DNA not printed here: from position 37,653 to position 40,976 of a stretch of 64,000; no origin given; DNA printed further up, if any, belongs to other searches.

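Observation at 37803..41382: Uncharacterised 1000-1200-aa Avs/STAND-like protein embedded between hsdM and hsdS remnants: candidate novel defence gene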

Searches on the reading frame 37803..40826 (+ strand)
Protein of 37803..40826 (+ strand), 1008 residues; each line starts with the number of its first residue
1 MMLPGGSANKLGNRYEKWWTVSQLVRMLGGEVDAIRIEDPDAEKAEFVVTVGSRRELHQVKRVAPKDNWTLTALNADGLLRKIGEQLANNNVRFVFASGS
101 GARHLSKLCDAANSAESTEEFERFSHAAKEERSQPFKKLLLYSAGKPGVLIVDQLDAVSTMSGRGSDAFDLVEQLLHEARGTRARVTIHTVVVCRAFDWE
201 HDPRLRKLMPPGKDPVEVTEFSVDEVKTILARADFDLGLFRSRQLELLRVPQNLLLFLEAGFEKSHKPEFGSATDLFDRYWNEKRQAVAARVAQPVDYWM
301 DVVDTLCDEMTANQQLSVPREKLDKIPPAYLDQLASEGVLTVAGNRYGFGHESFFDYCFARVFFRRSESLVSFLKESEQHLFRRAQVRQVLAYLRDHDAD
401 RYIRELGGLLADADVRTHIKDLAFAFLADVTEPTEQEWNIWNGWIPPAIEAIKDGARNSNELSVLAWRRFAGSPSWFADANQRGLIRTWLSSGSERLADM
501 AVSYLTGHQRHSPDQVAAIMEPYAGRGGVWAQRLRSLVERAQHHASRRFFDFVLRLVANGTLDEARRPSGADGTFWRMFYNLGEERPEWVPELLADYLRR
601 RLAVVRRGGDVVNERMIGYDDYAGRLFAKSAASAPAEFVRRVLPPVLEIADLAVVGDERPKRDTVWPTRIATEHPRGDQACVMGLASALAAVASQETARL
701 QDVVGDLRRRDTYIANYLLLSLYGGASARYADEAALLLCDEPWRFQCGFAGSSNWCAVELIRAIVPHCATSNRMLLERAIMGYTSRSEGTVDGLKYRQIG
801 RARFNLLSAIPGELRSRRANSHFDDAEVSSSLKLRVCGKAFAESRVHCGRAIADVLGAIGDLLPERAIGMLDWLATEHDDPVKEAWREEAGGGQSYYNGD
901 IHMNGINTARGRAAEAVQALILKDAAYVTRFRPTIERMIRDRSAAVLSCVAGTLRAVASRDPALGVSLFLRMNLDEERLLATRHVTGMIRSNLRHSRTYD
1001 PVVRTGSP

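Call 3: search_protein_families(library=pfam, proteins=[window:37803-40826:+], max_evalue=0.01)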
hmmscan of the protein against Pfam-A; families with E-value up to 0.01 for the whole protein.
window:37803-40826:+ (1008 aa): 0 families

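Call 4: search_protein_families(library=padloc, proteins=[window:37803-40826:+], max_evalue=0.01)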
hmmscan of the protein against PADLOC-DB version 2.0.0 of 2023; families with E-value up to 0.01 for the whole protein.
window:37803-40826:+ (1008 aa): 2 families
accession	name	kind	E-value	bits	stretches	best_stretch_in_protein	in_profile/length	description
PDLC04702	PDC-M54A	-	5.5e-14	48.6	1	146-368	385-614/1621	-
PDLC04700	PDC-M54A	-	1.1e-11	40.4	1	143-400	382-660/1657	-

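Call 5: search_protein_families(library=ncbifam, proteins=[window:37803-40826:+], max_evalue=1)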
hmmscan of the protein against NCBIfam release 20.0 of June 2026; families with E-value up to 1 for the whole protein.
window:37803-40826:+ (1008 aa): 1 family
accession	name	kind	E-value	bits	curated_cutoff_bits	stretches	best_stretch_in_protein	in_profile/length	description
NF058535.1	antiphage_EruA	equivalog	0.00084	17.6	1000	1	145-280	67-202/1318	NACHT domain-containing antiphage protein EruA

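Call 8: find_homologous_proteins(query=window:37803-40826:+, max_evalue=0.001)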
Query window:37803-40826:+ (1008 aa): 1607 proteins with E <= 0.001 among 8000 candidates; the best 120 are listed.
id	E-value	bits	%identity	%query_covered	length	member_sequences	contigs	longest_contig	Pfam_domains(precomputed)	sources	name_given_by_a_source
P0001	0.0e+0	2300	100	100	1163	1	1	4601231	-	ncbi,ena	-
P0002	0.0e+0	1901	91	68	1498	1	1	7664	PF02985.29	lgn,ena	-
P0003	0.0e+0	1885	90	68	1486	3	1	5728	PF02985.29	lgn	-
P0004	0.0e+0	1636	75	68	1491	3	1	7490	PF00004.36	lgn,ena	-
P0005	0.0e+0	1622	74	67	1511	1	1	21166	PF02985.29,PF00004.36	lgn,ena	-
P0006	0.0e+0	1617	76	67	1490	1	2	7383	PF02985.29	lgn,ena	-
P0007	0.0e+0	1608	75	67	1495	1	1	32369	-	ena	-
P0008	0.0e+0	1572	75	67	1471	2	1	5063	PF02985.29,PF00004.36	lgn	-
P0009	0.0e+0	1549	71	68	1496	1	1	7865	-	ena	-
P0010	0.0e+0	1385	63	68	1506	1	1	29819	-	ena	-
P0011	0.0e+0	1376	64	68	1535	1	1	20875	-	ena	-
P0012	0.0e+0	1372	65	68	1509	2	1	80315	PF02985.29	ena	-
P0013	0.0e+0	1371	64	68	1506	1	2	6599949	-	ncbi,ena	-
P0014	0.0e+0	1366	62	68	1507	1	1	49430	-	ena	-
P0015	0.0e+0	1363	64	68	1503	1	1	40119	-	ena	-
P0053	0.0e+0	1320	62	68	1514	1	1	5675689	-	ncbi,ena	-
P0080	0.0e+0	1307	61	68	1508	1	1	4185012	-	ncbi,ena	-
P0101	0.0e+0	1297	60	68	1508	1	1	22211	PF00004.36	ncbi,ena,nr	ncbi:MAG: AAA family ATPase [Gammaproteobacteria bacterium]|nr:AAA family ATPase [Gammaproteobacteri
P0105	0.0e+0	1296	63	68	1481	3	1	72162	-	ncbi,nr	ncbi:MAG: hypothetical protein F4X75_07965 [Gemmatimonadetes bacterium]|nr:hypothetical protein [Gem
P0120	0.0e+0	1288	61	68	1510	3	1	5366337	-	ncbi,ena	-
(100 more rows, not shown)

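Call 11: search_protein_families(library=pfam, proteins=[P0002, P0013, P0053, P0101], max_evalue=0.1)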
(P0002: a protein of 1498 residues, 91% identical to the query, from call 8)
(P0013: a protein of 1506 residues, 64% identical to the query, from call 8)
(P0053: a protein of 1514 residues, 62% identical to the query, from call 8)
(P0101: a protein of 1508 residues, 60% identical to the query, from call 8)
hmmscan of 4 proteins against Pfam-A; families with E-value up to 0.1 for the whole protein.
P0002 (1498 aa): 8 families
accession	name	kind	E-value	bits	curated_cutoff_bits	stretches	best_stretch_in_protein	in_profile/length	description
PF02985.28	HEAT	-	2.1e-05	24.8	23.5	0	1372-1393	7-28/31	HEAT repeat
PF00004.35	AAA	-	5.2e-05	24.1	21.2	1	271-377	3-102/131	ATPase family associated with various cellular activities (AAA)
PF05729.18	NACHT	-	0.00077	19.8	26.7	1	270-392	4-135/167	NACHT domain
PF12717.13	Cnd1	-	0.0037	17.8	26.4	0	1369-1399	25-55/162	non-SMC mitotic condensation complex subunit 1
PF13401.12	AAA_22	-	0.0089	16.8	27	1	270-357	9-98/130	AAA domain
PF03266.21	NTPase_1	-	0.018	15.4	23.9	1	270-301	3-34/168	NTPase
PF13604.12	AAA_30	-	0.026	14.7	27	1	268-300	20-52/191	AAA domain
PF13191.12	AAA_16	-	0.036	15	32.6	1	269-368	27-122/167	AAA ATPase domain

P0013 (1506 aa): 9 families
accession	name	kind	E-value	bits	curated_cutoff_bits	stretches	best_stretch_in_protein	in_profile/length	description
PF05729.18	NACHT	-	3.3e-05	24.2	26.7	1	271-422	4-160/167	NACHT domain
PF02985.28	HEAT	-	0.00018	21.9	23.5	0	1368-1391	5-28/31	HEAT repeat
PF13191.12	AAA_16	-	0.00035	21.6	32.6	1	254-396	7-148/167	AAA ATPase domain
PF13401.12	AAA_22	-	0.0023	18.7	27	1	271-370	9-109/130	AAA domain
PF20703.3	nSTAND1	-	0.0026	17.9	27.1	1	252-401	19-177/379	Novel STAND NTPase 1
PF03266.21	NTPase_1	-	0.01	16.1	23.9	1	271-308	3-40/168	NTPase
PF13604.12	AAA_30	-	0.015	15.4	27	1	270-346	21-96/191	AAA domain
PF15565.11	Imm30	-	0.076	13.6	27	0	1395-1424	27-56/98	Immunity protein 30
PF25199.1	nSTAND_NTPase5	-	0.097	12.9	34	0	249-393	18-139/145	Novel STAND NTPase 5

P0053 (1514 aa): 8 families
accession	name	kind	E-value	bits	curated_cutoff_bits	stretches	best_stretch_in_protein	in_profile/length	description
PF02985.28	HEAT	-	4.9e-05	23.7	23.5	0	1376-1398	5-27/31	HEAT repeat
PF13191.12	AAA_16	-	0.00027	21.9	32.6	1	260-391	11-139/167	AAA ATPase domain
PF13401.12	AAA_22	-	0.00041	21.1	27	1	273-355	9-97/130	AAA domain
PF13604.12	AAA_30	-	0.0015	18.7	27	1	269-303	18-52/191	AAA domain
PF00004.35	AAA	-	0.0034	18.3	21.2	1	274-384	3-99/131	ATPase family associated with various cellular activities (AAA)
PF03266.21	NTPase_1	-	0.015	15.6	23.9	1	273-304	3-34/168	NTPase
PF04286.17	DUF445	-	0.017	15.4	33.8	0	521-653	166-284/368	Protein of unknown function (DUF445)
PF05729.18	NACHT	-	0.018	15.3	26.7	1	273-356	4-95/167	NACHT domain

P0101 (1508 aa): 13 families
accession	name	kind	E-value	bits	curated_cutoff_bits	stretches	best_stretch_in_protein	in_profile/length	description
PF00004.35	AAA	-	1.3e-05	26.1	21.2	1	272-380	3-102/131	ATPase family associated with various cellular activities (AAA)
PF13191.12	AAA_16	-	5.5e-05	24.2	32.6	1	262-399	19-149/167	AAA ATPase domain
PF20703.3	nSTAND1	-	9.8e-05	22.6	27.1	1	256-426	23-197/379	Novel STAND NTPase 1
PF12717.13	Cnd1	-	0.00028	21.4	26.4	0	1208-1270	38-100/162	non-SMC mitotic condensation complex subunit 1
PF02985.28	HEAT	-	0.00031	21.2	23.5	1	1369-1392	4-27/31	HEAT repeat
PF01602.26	Adaptin_N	-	0.0021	17.2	37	0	1207-1265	130-187/524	Adaptin N terminal region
PF05729.18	NACHT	-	0.0025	18.1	26.7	1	270-380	3-124/167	NACHT domain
PF13401.12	AAA_22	-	0.0057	17.4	27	1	271-353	9-97/130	AAA domain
PF13604.12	AAA_30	-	0.034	14.3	27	0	270-381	21-120/191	AAA domain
PF03266.21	NTPase_1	-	0.053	13.8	23.9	0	271-300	3-32/168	NTPase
PF25199.1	nSTAND_NTPase5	-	0.061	13.6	34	0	265-352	39-108/145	Novel STAND NTPase 5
PF01637.24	ATPase_2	-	0.067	13.4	33.2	0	270-296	23-49/225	ATPase domain predominantly from Archaea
PF13245.12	AAA_19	-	0.089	13.4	25.1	0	270-295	14-39/134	AAA domain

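Call 12: search_protein_families(library=padloc, proteins=[P0002, P0013, P0053, P0101], max_evalue=0.001)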
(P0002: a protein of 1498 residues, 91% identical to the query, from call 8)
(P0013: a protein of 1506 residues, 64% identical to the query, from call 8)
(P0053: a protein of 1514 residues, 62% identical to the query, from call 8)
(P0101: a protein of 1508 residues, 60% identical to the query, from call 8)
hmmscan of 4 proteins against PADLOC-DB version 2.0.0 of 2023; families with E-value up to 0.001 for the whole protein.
P0002 (1498 aa): 1 family
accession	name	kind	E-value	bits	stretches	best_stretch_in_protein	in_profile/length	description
PDLC04700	PDC-M54A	-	5.6e-11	38.2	1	269-592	320-661/1657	-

P0013 (1506 aa): 2 families
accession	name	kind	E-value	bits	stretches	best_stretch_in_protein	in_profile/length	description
PDLC04702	PDC-M54A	-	1.3e-21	73.9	1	271-560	321-614/1621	-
PDLC04700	PDC-M54A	-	2.5e-12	42.6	1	267-576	316-644/1657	-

P0053 (1514 aa): 2 families
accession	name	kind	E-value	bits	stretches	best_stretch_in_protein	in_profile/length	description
PDLC04702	PDC-M54A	-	4.7e-20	68.7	1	273-566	321-613/1621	-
PDLC04700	PDC-M54A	-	2.2e-10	36.2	1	271-583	319-644/1657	-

P0101 (1508 aa): 1 family
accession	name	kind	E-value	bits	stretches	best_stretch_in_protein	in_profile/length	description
PDLC04702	PDC-M54A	-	4.9e-16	55.4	1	271-631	321-687/1621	-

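Call 13: search_protein_families(library=ncbifam, proteins=[P0002, P0013, P0053, P0101], max_evalue=0.1)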
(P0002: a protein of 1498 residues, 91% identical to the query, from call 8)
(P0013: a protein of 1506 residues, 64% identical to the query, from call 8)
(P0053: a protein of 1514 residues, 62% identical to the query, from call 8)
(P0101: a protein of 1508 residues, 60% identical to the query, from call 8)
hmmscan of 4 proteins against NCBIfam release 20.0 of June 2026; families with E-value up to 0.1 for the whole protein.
P0002 (1498 aa): 1 family
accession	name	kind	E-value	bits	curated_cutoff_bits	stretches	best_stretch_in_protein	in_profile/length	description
NF010248.0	PRK13695.1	equivalog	0.016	15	156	1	270-300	7-37/180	NTPase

P0013 (1506 aa): 2 families
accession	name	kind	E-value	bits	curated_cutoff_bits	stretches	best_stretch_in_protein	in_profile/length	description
TIGR00176.1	mobB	equivalog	0.026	14.5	76.2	1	272-299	4-31/155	molybdopterin-guanine dinucleotide biosynthesis protein B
NF010248.0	PRK13695.1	equivalog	0.035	13.8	156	0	271-302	7-38/180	NTPase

P0053 (1514 aa): 2 families
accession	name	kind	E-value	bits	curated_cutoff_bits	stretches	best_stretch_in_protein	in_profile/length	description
TIGR00176.1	mobB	equivalog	0.018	15.1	76.2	1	274-304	4-34/155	molybdopterin-guanine dinucleotide biosynthesis protein B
NF010248.0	PRK13695.1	equivalog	0.034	13.9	156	1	273-304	7-38/180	NTPase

P0101 (1508 aa): 2 families
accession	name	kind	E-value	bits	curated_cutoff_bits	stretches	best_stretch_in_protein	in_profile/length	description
NF047389.1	ATPase_Sll1717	subfamily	0.01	15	75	0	266-311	28-71/454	P-loop ATPase, Sll1717 family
NF010248.0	PRK13695.1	equivalog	0.048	13.4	156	0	271-298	7-34/180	NTPase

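Call 14: find_encoding_contigs(protein=P0001, flank=2000, max_places=2)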
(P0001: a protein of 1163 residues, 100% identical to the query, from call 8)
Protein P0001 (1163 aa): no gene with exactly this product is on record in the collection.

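Call 15: find_encoding_contigs(protein=P0002, flank=10000, max_places=3)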
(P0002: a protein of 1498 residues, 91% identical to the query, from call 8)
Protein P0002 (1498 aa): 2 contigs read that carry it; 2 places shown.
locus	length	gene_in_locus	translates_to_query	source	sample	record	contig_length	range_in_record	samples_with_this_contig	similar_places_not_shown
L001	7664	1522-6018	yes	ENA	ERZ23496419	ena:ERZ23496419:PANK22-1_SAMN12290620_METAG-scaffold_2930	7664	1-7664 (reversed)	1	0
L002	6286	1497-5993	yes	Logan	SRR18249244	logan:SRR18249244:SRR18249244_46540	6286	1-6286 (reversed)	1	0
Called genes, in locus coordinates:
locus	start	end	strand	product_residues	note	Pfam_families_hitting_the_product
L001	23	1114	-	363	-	PF01420:Methylase_S (faint)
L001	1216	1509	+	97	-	-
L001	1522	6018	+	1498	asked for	PF02985:HEAT (faint)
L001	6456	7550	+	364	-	-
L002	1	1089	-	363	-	PF01420:Methylase_S (faint)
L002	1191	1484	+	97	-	-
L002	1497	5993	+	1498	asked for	PF02985:HEAT (faint)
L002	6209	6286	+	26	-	?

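Call 16: find_encoding_contigs(protein=P0013, flank=10000, max_places=2)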
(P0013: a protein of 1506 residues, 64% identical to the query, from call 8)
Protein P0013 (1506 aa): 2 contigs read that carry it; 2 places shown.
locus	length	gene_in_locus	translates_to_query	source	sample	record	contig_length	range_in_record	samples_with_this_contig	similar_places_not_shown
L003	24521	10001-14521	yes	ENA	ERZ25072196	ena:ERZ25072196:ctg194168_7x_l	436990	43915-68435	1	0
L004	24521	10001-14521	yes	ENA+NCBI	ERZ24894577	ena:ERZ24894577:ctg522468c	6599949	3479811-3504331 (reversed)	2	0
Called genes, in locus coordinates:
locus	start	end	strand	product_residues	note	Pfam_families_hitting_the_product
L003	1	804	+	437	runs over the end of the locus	PF25917:BSH_RND, PF25973:BSH_CzcB, PF25954:Beta-barrel_RND_2 (faint), PF25990:Beta-barrel_YknX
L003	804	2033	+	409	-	PF12704:MacB_PCD, PF02687:FtsX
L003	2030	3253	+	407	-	PF12704:MacB_PCD, PF02687:FtsX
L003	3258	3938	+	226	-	PF00005:ABC_tran, PF13304:AAA_21 (faint)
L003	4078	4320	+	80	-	PF07878:RHH_5 (faint)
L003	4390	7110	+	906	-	PF00717:Peptidase_S24 (weak), PF04313:HSDR_N, PF13588:HSDR_N_2 (weak), PF00270:DEAD, PF04851:ResIII, PF18766:SWI2_SNF2, PF00271:Helicase_C (weak), PF08463:EcoEI_R_C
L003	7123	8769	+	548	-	PF12161:HsdM_N, PF02384:N6_Mtase, PF01170:UPF0020 (faint), PF02384:N6_Mtase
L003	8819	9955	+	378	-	PF01420:Methylase_S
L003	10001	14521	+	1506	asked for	-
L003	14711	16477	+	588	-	PF13175:AAA_15 (weak), PF13476:AAA_23 (weak), PF13304:AAA_21, PF13175:AAA_15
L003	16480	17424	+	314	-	-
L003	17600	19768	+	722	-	PF13385:Laminin_G_3, PF20254:DMFA2_C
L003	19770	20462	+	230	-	PF03328:HpcH_HpaI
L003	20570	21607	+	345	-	PF00389:2-Hacid_dh, PF02826:2-Hacid_dh_C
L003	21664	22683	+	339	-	PF01408:GFO_IDH_MocA, PF02894:GFO_IDH_MocA_C, PF22725:GFO_IDH_MocA_C3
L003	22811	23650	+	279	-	PF05721:PhyH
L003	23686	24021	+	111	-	PF01909:NTP_transf_2, PF18765:Polbeta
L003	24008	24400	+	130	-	PF05168:HEPN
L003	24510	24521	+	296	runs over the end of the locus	-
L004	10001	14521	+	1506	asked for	-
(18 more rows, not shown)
